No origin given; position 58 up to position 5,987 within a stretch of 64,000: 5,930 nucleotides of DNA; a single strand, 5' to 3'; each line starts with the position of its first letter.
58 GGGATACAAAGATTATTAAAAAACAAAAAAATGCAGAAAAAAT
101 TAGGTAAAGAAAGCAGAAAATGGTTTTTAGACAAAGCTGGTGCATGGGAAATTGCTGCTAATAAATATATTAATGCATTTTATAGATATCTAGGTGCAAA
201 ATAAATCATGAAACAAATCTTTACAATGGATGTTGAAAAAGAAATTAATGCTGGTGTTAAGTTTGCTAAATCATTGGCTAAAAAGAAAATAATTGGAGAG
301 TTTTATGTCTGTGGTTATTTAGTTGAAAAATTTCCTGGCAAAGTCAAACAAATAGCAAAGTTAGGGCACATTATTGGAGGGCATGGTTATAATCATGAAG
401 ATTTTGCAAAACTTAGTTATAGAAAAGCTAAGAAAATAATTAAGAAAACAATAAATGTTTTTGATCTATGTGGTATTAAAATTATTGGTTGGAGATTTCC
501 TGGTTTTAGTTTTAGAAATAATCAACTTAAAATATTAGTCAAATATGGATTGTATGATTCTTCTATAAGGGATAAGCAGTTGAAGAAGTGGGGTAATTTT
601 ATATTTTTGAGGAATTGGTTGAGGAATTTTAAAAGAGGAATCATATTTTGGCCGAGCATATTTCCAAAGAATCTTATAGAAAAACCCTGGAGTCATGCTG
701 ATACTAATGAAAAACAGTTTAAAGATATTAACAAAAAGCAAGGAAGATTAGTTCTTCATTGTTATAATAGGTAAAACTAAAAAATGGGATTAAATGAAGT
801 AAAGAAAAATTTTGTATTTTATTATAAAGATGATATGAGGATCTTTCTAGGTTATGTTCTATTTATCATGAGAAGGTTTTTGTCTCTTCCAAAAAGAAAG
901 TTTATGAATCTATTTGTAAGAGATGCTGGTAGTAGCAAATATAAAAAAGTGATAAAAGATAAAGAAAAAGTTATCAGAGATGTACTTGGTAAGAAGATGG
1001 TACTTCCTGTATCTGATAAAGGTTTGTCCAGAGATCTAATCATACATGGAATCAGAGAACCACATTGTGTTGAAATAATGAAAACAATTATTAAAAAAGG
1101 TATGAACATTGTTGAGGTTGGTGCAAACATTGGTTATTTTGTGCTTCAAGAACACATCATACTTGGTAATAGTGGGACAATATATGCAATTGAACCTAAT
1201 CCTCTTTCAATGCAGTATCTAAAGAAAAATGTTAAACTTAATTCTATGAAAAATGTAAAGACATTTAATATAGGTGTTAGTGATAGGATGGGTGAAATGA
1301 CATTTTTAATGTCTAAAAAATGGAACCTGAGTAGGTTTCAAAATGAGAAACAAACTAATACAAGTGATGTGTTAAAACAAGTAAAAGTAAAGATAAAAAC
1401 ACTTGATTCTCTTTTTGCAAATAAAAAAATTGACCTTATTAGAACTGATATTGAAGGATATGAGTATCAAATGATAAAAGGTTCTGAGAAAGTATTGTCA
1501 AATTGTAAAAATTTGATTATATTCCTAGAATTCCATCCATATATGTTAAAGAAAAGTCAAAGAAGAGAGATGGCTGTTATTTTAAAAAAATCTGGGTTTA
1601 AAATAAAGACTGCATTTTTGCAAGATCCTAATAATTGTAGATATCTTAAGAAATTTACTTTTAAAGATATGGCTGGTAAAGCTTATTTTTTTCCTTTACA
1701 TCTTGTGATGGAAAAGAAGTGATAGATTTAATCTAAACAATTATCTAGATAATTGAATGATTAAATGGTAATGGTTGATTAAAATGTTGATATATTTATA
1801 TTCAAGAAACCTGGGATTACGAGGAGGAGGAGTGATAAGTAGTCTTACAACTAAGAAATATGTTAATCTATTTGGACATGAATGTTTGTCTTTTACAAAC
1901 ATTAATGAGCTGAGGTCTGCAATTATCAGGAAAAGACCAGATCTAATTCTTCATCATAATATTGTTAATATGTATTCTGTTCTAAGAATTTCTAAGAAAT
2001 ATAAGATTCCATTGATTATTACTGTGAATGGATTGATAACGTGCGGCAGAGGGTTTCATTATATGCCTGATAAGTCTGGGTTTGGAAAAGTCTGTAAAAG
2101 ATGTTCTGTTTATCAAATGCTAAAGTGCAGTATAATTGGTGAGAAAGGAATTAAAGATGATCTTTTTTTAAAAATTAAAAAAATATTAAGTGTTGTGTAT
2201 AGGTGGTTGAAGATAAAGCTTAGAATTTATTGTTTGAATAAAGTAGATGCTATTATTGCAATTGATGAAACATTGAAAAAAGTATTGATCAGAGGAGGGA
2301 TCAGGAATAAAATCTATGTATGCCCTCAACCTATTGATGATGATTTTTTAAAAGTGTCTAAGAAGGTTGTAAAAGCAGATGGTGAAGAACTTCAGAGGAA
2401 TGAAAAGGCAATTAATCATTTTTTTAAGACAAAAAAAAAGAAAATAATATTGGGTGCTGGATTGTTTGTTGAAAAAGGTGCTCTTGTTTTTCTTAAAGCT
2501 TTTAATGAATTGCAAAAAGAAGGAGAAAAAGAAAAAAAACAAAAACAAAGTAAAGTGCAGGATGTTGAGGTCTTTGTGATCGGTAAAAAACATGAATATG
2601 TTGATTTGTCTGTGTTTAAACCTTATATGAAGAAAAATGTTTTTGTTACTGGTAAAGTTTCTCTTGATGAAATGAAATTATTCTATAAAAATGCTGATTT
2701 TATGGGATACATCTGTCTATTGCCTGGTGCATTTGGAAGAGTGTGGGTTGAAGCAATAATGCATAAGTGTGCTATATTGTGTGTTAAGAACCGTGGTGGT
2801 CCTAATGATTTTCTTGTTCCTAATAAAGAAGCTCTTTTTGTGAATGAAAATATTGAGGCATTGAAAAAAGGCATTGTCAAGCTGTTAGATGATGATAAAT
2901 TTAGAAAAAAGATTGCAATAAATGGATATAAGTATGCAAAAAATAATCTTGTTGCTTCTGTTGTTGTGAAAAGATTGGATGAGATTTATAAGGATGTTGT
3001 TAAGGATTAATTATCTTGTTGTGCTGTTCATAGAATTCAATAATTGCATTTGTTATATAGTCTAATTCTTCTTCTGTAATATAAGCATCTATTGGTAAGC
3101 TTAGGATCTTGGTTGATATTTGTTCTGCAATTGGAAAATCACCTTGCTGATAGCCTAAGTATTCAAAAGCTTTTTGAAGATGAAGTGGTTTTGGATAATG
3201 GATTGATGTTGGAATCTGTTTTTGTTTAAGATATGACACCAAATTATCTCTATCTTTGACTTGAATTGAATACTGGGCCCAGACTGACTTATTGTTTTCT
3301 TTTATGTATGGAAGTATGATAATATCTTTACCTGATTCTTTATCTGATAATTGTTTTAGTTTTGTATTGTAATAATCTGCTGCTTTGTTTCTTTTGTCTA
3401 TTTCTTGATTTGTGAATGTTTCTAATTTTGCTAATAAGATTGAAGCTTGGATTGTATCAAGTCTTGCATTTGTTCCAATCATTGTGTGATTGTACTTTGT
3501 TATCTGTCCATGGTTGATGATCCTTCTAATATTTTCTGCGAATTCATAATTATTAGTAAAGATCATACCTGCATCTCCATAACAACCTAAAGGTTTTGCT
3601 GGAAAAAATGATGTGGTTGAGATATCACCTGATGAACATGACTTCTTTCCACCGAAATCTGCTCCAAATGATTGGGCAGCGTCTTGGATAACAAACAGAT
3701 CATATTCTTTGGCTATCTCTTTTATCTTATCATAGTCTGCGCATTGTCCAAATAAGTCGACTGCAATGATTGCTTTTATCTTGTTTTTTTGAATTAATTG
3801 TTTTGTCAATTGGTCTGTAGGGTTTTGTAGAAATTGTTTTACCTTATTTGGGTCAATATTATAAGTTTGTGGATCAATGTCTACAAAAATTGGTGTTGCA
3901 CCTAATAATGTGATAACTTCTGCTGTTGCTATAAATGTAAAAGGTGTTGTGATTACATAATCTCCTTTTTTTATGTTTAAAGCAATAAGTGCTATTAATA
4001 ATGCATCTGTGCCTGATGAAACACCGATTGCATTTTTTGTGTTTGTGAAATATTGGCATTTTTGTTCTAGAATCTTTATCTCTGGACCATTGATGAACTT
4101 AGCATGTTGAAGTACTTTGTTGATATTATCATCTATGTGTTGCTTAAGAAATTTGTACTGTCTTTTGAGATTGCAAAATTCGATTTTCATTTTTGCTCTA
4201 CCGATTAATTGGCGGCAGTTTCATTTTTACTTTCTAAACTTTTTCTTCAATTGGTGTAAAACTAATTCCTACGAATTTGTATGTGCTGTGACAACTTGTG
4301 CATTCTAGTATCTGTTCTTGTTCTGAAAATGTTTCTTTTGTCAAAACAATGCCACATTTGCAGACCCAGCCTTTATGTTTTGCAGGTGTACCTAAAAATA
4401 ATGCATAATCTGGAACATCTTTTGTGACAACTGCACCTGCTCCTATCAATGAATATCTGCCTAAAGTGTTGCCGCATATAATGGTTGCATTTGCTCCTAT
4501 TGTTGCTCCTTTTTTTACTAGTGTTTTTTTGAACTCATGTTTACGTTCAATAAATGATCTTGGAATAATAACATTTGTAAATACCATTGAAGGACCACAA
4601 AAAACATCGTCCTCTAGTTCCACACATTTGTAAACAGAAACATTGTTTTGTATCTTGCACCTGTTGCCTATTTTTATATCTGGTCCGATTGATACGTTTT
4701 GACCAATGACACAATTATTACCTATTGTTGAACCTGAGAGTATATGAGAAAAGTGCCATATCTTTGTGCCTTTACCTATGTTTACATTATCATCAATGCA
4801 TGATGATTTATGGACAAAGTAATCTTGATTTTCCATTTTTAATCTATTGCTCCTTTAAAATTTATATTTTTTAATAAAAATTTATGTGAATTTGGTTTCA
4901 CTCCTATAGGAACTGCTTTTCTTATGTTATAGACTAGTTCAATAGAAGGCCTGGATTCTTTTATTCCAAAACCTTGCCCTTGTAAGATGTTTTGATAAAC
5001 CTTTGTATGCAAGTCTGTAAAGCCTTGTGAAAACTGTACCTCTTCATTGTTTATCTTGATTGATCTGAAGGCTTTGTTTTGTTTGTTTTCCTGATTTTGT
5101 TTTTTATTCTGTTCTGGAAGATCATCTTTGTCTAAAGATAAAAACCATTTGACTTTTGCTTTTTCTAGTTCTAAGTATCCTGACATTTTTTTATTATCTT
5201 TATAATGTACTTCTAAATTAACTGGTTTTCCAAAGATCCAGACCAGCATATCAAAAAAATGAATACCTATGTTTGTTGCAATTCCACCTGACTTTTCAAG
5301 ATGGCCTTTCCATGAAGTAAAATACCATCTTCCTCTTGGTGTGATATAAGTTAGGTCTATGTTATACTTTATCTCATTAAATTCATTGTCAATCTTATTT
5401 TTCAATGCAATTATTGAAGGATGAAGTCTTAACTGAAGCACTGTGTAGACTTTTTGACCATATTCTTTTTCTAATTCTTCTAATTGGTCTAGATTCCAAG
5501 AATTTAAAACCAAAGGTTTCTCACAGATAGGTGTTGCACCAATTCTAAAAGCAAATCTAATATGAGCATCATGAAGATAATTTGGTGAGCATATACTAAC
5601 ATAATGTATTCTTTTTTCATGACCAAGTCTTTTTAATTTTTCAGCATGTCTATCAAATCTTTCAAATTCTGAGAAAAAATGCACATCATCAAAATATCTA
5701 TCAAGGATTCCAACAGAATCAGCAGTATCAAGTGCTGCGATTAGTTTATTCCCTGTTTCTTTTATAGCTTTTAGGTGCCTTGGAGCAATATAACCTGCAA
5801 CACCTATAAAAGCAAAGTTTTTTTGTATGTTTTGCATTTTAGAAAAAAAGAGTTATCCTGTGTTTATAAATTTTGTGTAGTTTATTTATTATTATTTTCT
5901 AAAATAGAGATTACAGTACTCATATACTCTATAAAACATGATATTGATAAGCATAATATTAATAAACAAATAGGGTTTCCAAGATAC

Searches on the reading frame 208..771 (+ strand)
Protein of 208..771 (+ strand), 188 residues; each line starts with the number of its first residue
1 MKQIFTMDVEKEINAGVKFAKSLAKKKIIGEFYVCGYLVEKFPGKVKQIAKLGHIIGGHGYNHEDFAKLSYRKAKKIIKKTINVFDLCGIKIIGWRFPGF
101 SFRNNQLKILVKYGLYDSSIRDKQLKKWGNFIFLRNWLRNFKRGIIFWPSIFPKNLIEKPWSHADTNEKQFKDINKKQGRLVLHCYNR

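Call 56: search_protein_families(library=pfam, proteins=[window:208-771:+], max_evalue=0.00001)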
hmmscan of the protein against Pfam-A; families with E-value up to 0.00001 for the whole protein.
window:208-771:+ (188 aa): 2 families
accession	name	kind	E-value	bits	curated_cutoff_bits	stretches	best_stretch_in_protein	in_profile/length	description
PF01522.26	Polysacc_deac_1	-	3.8e-12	46.7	23.1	1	18-115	23-121/124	Polysaccharide deacetylase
PF10096.14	DUF2334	-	3.1e-10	40.4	26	1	42-185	55-188/203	Uncharacterized protein conserved in bacteria (DUF2334)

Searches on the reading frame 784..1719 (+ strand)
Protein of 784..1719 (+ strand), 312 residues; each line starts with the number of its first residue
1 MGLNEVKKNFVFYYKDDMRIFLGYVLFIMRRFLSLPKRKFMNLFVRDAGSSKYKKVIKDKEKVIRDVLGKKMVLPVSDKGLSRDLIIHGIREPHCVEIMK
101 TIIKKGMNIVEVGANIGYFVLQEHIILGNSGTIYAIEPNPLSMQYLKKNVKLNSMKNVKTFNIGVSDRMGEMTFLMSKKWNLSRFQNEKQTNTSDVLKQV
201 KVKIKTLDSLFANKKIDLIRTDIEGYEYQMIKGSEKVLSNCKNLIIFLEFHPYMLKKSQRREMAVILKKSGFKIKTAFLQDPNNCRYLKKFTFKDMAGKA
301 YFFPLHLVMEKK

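Call 56: search_protein_families(library=pfam, proteins=[window:784-1719:+], max_evalue=0.00001)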
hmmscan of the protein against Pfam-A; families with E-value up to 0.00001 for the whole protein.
window:784-1719:+ (312 aa): 2 families
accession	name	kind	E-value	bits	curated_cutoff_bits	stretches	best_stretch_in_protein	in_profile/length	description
PF05050.19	Methyltransf_21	-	1.7e-23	84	22.7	1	111-273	1-172/173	Methyltransferase FkbM domain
PF02475.24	TRM5-TYW2_MTfase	-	1.6e-08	35.1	28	1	99-158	30-88/164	TRM5/TYW2 methyltransferase domain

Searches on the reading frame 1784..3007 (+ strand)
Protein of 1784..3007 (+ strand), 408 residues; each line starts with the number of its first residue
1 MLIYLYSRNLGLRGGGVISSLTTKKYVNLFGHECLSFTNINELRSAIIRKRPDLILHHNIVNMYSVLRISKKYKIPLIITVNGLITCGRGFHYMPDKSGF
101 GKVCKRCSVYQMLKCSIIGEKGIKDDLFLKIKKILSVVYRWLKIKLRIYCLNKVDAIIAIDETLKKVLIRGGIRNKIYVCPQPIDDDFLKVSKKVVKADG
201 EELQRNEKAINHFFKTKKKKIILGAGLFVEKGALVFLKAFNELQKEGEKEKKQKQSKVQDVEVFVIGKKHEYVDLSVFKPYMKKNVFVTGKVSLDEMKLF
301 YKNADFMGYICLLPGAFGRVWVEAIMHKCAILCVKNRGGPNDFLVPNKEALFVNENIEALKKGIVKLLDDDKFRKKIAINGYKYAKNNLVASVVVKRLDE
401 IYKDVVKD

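Call 56: search_protein_families(library=pfam, proteins=[window:1784-3007:+], max_evalue=0.00001)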
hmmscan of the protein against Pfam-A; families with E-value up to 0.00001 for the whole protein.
window:1784-3007:+ (408 aa): 3 families
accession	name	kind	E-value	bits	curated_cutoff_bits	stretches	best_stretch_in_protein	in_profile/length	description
PF00534.26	Glycos_transf_1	-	3.6e-18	66.1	26.4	1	211-383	8-171/172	Glycosyl transferases group 1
PF13439.12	Glyco_transf_4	-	1.7e-11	44.9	28.5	1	30-187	51-169/170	Glycosyltransferase Family 4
PF13692.12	Glyco_trans_1_4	-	1.7e-10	41.7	27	1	221-370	3-142/142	Glycosyl transferases group 1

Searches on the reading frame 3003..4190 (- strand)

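Call 56: search_protein_families(library=pfam, proteins=[window:3003-4190:-], max_evalue=0.00001)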
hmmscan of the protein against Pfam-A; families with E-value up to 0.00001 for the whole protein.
window:3003-4190:- (396 aa): 2 families
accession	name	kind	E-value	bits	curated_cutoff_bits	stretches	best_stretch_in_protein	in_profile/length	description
PF01041.23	DegT_DnrJ_EryC1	-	1.3e-105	354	19.8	1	17-383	5-359/360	DegT/DnrJ/EryC1/StrS aminotransferase family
PF00155.27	Aminotran_1_2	-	2.2e-06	27.6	19.7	1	45-172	58-187/361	Aminotransferase class I and II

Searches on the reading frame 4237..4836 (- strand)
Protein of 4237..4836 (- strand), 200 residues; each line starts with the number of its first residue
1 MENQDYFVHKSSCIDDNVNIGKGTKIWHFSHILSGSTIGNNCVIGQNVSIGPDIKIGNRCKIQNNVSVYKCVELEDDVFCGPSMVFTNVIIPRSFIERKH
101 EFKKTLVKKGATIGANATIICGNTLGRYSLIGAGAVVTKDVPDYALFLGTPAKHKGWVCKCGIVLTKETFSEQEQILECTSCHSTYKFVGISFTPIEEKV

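Call 56: search_protein_families(library=pfam, proteins=[window:4237-4836:-], max_evalue=0.00001)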
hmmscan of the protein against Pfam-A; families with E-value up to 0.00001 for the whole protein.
window:4237-4836:- (200 aa): 3 families
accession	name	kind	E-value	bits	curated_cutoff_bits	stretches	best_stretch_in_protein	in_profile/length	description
PF00132.30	Hexapep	-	1.4e-20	72.5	27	1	17-51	1-35/36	Bacterial transferase hexapeptide (six repeats)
PF25084.1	LbH_EIF2B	-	4.1e-12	46.5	54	1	4-72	8-74/105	EIF2B subunit epsilon LbH domain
PF14602.12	Hexapep_2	-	7.8e-10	38.8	27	1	37-69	3-33/34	Hexapeptide repeat of succinyl-transferase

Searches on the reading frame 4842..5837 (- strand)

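Call 56: search_protein_families(library=pfam, proteins=[window:4842-5837:-], max_evalue=0.00001)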
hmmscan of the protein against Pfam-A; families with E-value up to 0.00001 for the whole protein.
window:4842-5837:- (332 aa): 3 families
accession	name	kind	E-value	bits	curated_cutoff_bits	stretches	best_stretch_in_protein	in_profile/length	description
PF01408.29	GFO_IDH_MocA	-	2.4e-15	57.7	24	1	7-131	2-117/120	Oxidoreductase family, NAD-binding Rossmann fold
PF02894.22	GFO_IDH_MocA_C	-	5.7e-14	52.9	22.9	1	153-217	9-73/218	Oxidoreductase family, C-terminal alpha/beta domain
PF22725.1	GFO_IDH_MocA_C3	-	1.9e-06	28.3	27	1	162-212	21-72/124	GFO/IDH/MocA C-terminal domain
